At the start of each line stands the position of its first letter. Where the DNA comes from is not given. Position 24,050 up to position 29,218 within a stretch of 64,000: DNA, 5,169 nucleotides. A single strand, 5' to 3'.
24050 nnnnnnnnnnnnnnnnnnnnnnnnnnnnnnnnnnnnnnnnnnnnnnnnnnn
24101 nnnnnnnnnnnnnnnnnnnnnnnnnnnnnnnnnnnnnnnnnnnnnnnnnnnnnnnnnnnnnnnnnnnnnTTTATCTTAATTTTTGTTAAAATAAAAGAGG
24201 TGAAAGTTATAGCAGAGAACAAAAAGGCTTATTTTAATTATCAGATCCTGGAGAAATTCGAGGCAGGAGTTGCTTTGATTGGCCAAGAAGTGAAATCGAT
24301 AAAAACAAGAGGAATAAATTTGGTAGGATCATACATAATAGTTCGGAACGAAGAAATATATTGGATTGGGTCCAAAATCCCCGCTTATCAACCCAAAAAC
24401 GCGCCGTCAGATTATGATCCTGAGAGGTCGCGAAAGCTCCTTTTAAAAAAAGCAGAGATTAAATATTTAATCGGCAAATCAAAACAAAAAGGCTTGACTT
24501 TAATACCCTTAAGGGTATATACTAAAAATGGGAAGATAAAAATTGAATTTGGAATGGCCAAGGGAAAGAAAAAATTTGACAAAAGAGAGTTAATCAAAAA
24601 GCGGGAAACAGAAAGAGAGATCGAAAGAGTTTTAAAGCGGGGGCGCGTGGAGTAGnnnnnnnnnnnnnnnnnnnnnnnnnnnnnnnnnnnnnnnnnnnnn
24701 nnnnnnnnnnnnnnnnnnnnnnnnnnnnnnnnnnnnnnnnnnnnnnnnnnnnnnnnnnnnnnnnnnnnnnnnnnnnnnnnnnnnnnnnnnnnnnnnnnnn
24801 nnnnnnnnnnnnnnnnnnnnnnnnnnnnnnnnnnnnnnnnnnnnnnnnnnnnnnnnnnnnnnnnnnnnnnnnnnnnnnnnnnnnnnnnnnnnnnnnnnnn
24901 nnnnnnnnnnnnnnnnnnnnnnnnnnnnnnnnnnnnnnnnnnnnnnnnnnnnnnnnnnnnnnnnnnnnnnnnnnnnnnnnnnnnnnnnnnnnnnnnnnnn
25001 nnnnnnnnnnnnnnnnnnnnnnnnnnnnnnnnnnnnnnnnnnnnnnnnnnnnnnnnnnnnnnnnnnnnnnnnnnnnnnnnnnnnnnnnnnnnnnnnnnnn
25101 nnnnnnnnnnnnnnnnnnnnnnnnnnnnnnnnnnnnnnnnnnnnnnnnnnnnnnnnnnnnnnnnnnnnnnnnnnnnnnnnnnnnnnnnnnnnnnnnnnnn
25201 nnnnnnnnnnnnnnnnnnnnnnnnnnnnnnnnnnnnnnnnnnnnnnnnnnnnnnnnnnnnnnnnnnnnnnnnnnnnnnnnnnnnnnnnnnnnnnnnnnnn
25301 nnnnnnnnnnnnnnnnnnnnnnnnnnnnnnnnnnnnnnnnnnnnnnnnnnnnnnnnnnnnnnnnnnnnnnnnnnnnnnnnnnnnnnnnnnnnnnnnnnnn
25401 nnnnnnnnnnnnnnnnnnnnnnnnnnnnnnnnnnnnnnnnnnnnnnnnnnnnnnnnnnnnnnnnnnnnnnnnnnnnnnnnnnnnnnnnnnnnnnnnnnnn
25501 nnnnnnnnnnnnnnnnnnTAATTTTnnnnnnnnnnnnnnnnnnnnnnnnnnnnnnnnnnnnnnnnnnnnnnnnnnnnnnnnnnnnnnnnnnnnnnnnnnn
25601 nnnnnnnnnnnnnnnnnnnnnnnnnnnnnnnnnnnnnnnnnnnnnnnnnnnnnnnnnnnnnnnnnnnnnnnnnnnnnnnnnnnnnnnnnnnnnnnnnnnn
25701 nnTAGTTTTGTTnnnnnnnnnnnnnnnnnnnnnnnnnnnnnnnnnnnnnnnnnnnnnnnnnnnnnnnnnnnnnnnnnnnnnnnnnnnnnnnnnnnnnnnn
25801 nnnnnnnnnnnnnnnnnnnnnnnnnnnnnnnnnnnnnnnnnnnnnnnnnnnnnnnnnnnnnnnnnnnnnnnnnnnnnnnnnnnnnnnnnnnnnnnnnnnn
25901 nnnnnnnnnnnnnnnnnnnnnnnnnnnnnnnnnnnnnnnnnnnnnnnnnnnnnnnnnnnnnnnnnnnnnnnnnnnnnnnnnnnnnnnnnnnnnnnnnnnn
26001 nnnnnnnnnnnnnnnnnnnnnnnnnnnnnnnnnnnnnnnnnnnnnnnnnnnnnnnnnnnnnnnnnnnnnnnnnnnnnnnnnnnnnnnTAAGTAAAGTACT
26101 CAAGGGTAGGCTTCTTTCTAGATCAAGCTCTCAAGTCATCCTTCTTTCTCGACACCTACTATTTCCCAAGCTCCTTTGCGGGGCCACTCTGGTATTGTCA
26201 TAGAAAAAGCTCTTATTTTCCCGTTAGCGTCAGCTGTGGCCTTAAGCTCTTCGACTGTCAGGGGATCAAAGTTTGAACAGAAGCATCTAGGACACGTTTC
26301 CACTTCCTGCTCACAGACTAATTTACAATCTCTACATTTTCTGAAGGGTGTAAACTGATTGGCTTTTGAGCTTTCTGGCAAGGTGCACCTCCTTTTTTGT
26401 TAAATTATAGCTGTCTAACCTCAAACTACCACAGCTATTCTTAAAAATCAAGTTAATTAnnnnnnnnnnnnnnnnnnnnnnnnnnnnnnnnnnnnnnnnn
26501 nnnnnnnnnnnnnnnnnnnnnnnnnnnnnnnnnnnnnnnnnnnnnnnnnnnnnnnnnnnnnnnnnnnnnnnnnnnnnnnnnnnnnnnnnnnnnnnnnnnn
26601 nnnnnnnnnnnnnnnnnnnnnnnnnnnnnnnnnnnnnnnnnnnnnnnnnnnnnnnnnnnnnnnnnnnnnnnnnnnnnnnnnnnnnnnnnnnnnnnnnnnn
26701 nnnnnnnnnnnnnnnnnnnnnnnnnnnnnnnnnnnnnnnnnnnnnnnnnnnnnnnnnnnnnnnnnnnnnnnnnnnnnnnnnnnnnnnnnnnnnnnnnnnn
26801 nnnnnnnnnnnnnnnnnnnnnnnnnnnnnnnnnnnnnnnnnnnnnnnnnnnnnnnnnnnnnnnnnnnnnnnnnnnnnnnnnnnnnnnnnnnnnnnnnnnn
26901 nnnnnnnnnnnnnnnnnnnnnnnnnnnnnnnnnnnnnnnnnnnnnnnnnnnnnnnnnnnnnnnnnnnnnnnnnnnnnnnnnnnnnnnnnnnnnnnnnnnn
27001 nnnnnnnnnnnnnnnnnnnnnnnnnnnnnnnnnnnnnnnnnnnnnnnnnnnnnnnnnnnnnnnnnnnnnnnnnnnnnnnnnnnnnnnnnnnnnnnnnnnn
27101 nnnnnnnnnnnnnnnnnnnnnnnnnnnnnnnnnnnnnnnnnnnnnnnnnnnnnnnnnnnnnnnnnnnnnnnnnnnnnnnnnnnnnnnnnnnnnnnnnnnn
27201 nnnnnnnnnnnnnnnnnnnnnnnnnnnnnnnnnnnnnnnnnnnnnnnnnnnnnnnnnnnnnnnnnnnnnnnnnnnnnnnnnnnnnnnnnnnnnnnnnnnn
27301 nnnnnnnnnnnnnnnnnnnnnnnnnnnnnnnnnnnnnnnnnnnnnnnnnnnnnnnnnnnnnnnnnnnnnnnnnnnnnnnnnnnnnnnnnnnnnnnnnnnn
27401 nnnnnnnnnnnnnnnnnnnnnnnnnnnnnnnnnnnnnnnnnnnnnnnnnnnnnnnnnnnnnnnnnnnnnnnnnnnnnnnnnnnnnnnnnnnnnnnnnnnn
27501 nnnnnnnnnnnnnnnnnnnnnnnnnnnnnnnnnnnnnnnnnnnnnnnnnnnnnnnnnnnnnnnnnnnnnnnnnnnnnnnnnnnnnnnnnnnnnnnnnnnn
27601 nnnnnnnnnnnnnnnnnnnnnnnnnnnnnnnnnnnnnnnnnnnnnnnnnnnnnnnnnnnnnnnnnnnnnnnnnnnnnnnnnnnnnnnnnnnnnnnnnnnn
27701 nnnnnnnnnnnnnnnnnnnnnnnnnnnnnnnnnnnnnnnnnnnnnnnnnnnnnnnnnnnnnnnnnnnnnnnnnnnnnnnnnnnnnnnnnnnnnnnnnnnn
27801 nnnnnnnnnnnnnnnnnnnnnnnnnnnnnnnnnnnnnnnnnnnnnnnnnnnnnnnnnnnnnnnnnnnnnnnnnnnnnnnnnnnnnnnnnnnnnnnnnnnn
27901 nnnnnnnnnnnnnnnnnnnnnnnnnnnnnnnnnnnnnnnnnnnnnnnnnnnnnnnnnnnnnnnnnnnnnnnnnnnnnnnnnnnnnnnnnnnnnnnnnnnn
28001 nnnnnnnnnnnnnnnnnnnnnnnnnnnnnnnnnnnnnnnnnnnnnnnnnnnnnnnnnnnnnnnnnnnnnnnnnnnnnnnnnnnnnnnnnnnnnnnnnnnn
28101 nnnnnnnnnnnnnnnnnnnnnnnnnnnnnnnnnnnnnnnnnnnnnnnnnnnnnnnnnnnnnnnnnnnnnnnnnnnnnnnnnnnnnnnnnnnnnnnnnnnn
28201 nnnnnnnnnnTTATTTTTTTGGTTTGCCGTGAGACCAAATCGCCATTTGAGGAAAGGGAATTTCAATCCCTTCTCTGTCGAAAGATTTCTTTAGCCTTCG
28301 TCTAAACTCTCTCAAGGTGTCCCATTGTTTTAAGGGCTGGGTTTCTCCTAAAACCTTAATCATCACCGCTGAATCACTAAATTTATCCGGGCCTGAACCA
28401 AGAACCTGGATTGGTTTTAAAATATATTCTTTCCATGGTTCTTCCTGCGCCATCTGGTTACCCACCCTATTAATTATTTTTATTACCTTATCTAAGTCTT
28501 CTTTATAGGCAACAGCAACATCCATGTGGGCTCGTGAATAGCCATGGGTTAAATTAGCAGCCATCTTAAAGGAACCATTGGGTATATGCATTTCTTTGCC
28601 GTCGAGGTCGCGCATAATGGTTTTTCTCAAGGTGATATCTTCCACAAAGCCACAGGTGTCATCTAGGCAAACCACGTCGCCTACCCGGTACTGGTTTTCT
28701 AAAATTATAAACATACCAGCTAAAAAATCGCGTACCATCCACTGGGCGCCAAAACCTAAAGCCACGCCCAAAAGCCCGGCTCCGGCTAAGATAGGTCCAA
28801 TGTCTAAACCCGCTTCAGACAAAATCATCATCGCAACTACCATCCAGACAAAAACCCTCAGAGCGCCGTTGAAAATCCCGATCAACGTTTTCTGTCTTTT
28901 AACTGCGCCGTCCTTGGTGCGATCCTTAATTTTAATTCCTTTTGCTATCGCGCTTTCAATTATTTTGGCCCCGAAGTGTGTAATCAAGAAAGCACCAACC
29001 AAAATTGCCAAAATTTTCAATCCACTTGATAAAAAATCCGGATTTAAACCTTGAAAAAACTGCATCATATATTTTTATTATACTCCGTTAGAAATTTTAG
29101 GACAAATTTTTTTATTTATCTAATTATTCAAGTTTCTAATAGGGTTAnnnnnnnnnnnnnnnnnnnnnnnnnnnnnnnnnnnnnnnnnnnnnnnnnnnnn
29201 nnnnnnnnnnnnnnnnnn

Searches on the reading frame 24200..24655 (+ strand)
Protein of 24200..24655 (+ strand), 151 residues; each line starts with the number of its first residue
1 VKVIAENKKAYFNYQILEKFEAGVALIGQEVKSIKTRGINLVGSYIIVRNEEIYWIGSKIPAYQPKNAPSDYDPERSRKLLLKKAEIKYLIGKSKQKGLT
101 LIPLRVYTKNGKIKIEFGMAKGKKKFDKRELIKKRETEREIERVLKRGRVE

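Call 78: search_protein_families(library=pfam, proteins=[window:24200-24655:+], max_evalue=0.0001)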
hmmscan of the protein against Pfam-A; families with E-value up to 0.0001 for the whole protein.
window:24200-24655:+ (151 aa): 1 family
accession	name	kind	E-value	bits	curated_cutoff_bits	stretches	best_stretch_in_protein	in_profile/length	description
PF01668.23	SmpB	-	7.1e-51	172.3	27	1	4-146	1-142/143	SmpB protein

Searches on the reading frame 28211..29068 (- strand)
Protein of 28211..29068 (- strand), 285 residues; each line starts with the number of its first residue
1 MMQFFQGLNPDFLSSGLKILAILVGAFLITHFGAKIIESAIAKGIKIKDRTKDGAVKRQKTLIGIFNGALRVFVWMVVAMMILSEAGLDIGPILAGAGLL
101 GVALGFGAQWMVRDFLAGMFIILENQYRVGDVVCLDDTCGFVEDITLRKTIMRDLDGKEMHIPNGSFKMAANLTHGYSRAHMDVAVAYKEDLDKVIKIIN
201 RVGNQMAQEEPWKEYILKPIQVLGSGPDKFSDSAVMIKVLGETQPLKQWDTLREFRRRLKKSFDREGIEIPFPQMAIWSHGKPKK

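Call 78: search_protein_families(library=pfam, proteins=[window:28211-29068:-], max_evalue=0.0001)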
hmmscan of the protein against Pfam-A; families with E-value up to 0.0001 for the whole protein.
window:28211-29068:- (285 aa): 3 families
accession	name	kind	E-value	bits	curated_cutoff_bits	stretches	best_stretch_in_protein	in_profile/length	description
PF00924.24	MS_channel_2nd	-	1.1e-15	58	20.2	1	112-174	3-67/68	Mechanosensitive ion channel, beta-domain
PF21088.3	MS_channel_1st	-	1.7e-08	34.7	23.1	1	69-109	2-42/42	Mechanosensitive ion channel, transmembrane helices 2/3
PF21082.3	MS_channel_3rd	-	5.1e-08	33.7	21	1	182-270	3-88/88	Mechanosensitive ion channel MscS, C-terminal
